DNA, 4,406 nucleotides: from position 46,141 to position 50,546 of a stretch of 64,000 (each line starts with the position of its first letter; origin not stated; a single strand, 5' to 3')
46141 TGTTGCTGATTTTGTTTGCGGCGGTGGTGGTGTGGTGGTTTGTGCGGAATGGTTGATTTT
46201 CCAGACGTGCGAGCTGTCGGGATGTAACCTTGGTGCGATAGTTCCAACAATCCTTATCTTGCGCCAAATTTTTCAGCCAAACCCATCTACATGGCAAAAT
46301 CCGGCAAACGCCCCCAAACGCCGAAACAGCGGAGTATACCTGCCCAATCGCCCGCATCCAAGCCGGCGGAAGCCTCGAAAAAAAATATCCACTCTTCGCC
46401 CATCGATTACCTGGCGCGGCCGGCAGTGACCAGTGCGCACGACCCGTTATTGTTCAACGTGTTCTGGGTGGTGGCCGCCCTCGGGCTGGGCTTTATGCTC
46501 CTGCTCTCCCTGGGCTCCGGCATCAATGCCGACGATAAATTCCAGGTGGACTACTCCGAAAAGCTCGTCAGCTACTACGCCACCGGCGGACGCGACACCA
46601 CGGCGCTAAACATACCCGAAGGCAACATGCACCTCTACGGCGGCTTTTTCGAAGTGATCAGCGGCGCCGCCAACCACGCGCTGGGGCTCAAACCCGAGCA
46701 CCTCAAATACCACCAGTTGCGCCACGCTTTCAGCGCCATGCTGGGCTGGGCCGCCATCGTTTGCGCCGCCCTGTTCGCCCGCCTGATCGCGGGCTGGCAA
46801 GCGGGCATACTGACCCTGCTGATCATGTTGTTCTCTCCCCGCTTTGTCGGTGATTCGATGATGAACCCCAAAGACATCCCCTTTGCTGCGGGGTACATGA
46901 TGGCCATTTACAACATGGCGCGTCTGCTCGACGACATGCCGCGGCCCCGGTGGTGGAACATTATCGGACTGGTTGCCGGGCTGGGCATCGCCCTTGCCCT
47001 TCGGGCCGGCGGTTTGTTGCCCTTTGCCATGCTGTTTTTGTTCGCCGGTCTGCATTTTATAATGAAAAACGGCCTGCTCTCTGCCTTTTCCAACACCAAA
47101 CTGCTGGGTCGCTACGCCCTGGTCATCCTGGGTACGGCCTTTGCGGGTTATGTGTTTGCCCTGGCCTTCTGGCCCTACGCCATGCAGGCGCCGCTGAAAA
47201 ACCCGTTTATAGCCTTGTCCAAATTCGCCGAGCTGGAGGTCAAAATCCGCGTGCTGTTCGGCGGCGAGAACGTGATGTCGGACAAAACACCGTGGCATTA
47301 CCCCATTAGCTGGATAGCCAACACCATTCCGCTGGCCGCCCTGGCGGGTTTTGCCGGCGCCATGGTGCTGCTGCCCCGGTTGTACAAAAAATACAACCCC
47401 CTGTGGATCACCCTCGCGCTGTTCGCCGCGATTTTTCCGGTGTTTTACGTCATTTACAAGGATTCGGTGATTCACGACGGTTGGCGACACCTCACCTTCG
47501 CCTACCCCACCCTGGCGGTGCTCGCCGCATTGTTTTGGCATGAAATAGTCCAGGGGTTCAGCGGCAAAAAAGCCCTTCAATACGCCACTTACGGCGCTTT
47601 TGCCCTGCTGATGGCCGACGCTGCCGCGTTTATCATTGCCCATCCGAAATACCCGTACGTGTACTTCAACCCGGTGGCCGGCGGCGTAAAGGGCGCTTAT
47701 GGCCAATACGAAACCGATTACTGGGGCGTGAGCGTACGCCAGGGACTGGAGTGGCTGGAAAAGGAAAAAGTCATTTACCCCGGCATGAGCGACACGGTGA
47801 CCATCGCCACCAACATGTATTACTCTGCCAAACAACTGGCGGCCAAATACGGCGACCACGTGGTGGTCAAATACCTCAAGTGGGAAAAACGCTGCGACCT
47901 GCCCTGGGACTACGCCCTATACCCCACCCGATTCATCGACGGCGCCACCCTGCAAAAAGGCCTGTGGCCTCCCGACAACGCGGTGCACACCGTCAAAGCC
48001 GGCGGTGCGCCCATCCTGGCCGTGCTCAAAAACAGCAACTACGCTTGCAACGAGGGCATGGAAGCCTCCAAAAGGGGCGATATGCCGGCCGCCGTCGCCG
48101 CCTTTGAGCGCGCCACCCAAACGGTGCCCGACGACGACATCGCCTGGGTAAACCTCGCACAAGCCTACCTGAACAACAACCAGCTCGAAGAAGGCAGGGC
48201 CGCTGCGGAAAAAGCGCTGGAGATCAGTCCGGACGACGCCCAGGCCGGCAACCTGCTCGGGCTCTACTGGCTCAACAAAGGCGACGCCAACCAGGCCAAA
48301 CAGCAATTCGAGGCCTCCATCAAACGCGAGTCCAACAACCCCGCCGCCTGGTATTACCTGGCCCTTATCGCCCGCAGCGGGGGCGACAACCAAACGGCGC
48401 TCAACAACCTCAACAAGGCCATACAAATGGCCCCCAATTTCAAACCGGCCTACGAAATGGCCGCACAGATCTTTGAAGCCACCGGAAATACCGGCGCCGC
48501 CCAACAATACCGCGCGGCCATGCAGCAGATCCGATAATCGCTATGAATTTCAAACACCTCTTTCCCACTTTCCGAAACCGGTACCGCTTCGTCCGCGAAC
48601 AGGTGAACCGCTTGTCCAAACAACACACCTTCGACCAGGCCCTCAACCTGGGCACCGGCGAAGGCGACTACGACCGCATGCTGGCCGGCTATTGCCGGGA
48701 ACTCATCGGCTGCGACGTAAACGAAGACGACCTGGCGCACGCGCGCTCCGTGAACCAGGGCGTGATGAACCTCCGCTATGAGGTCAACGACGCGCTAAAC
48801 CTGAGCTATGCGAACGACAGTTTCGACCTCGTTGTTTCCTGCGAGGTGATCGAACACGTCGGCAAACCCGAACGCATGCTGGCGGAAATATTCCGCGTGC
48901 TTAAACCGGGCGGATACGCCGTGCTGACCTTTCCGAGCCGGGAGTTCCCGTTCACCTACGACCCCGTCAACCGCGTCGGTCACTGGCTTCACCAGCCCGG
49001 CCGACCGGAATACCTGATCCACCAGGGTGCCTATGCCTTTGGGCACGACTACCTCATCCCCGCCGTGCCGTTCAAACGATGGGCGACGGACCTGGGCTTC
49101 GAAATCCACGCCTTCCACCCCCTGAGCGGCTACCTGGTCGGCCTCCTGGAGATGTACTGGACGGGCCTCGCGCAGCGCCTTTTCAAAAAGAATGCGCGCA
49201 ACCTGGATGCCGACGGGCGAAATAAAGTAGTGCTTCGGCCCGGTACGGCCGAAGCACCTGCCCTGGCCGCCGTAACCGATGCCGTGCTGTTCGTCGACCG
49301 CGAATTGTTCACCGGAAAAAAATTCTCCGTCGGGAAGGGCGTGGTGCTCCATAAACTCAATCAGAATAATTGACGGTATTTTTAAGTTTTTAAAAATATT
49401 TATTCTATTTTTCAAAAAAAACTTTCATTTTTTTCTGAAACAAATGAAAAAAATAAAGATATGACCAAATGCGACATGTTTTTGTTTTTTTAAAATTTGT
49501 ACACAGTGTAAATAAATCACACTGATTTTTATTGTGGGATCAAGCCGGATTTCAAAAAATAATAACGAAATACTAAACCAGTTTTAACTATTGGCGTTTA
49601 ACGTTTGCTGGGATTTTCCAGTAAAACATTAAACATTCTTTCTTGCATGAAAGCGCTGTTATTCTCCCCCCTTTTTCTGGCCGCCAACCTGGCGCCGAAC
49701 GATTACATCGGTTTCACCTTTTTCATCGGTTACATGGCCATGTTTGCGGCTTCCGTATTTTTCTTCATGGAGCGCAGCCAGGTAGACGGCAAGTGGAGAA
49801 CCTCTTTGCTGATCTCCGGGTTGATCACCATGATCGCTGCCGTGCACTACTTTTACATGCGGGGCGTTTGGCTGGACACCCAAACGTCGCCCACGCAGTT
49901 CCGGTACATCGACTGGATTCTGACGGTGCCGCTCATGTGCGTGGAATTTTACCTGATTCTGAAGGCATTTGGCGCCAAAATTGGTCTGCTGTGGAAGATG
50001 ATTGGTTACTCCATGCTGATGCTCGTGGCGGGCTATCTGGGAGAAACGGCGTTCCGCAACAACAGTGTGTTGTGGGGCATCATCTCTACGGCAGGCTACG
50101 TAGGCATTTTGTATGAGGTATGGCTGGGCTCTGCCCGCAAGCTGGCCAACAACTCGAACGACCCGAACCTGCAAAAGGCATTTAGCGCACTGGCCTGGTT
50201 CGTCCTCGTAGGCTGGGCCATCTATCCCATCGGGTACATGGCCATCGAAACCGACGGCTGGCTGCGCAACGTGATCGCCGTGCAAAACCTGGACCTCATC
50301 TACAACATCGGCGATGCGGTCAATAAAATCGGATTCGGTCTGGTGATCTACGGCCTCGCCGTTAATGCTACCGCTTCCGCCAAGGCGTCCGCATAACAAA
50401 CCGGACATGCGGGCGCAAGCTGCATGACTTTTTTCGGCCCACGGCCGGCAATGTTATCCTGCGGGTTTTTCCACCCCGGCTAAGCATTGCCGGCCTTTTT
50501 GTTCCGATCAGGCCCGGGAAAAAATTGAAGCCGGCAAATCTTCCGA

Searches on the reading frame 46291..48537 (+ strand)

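Call 73: search_protein_families(library=pfam, proteins=[window:46291-48537:+], max_evalue=0.0001)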
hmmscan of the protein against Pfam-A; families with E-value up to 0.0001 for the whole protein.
window:46291-48537:+ (748 aa): 15 families
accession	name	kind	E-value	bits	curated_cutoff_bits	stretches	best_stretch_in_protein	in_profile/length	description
PF13432.12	TPR_16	-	7.3e-16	58.7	32.7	2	588-650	3-65/65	Tetratricopeptide repeat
PF14559.12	TPR_19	-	8.1e-15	55.3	25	1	595-656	4-65/68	Tetratricopeptide repeat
PF13181.12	TPR_8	-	1.5e-14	53.3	25.7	1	618-649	3-34/34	Tetratricopeptide repeat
PF07719.23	TPR_2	-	3.4e-14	52.1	27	1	618-649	3-34/34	Tetratricopeptide repeat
PF00515.34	TPR_1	-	1.5e-13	50.4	27.8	1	618-649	3-34/34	Tetratricopeptide repeat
PF13431.12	TPR_17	-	2.3e-13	49.7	24.4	0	604-636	1-33/34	Tetratricopeptide repeat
PF13428.12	TPR_14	-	7.8e-12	45.1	23.5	0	618-653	3-38/44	Tetratricopeptide repeat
PF23914.1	TPR_CcmH_CycH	-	6.6e-09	36.2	42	1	595-675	63-146/158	Cytochrome c-type biogenesis protein H TPR domain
PF13231.12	PMT_2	-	4.3e-08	34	26.1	1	147-252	27-131/160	Dolichyl-phosphate-mannose-protein mannosyltransferase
PF13414.12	TPR_11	-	4e-07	30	26.8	0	594-629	6-41/42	TPR repeat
PF13371.12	TPR_9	-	8.1e-06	26.2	35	0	594-653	7-66/73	Tetratricopeptide repeat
PF25062.1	ARM_TT21_N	-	1.6e-05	25.2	40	1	621-725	105-209/222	Tetratricopeptide repeat protein 21 N-terminal ARM repeat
PF14561.12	TPR_20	-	1.7e-05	25.5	25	0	667-746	5-87/90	Tetratricopeptide repeat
PF24575.1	TPR_Slam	-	2.1e-05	25.3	35.2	0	587-635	52-100/104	Surface lipoprotein assembly modifier, N-terminal TPR repeats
PF12895.13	ANAPC3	-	2.6e-05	24.8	27.2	0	638-709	11-81/82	Anaphase-promoting complex, cyclosome, subunit 3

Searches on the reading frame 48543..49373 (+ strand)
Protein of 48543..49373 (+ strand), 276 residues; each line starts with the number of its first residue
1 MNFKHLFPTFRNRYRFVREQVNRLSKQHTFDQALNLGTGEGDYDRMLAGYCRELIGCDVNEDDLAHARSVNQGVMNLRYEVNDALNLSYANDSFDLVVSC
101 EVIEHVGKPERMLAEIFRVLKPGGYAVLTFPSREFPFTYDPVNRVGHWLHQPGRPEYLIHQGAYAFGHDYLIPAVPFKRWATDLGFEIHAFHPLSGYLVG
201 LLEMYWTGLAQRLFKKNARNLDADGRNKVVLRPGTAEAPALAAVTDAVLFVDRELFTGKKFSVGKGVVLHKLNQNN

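Call 73: search_protein_families(library=pfam, proteins=[window:48543-49373:+], max_evalue=0.0001)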
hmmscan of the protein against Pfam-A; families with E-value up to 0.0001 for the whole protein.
window:48543-49373:+ (276 aa): 9 families
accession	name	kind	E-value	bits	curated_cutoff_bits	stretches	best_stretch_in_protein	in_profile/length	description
PF08241.18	Methyltransf_11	-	1.3e-21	77.5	21.2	1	34-127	1-94/95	Methyltransferase domain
PF13649.12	Methyltransf_25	-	7.1e-19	68.7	27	1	34-124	2-97/97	Methyltransferase domain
PF13489.12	Methyltransf_23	-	3.2e-16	59.9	27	1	11-189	3-162/164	Methyltransferase domain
PF13847.12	Methyltransf_31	-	1.1e-15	58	27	1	32-134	6-117/145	Methyltransferase domain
PF08242.18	Methyltransf_12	-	3.8e-13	50.4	30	1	34-125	1-97/98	Methyltransferase domain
PF01209.24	Ubie_methyltran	-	2.7e-11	43.7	20.1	1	15-128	33-151/233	ubiE/COQ5 methyltransferase family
PF07021.18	MetW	-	3.2e-07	30.6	21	1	32-132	16-111/193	Methionine biosynthesis protein MetW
PF05401.17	NodS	-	1.9e-05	25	24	1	21-116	34-129/201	Nodulation protein S (NodS)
PF20922.3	Anamorsin_N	-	9.9e-05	22.5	27.1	0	84-129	42-88/163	Anamorsin, N-terminal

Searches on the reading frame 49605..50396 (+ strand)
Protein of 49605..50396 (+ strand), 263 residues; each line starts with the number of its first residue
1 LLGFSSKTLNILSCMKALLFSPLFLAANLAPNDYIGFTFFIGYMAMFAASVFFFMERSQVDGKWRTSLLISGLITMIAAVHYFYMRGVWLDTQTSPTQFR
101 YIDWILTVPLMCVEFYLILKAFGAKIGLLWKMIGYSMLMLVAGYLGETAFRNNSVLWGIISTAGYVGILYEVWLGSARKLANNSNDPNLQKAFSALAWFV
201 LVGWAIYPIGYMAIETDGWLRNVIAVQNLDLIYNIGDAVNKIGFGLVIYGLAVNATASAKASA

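Call 73: search_protein_families(library=pfam, proteins=[window:49605-50396:+], max_evalue=0.0001)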
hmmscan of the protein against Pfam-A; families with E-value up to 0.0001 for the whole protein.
window:49605-50396:+ (263 aa): 1 family
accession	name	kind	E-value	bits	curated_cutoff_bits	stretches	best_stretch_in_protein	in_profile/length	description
PF01036.24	Bac_rhodopsin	-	1.8e-42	145.8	24.6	1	36-253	4-222/224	Bacteriorhodopsin-like protein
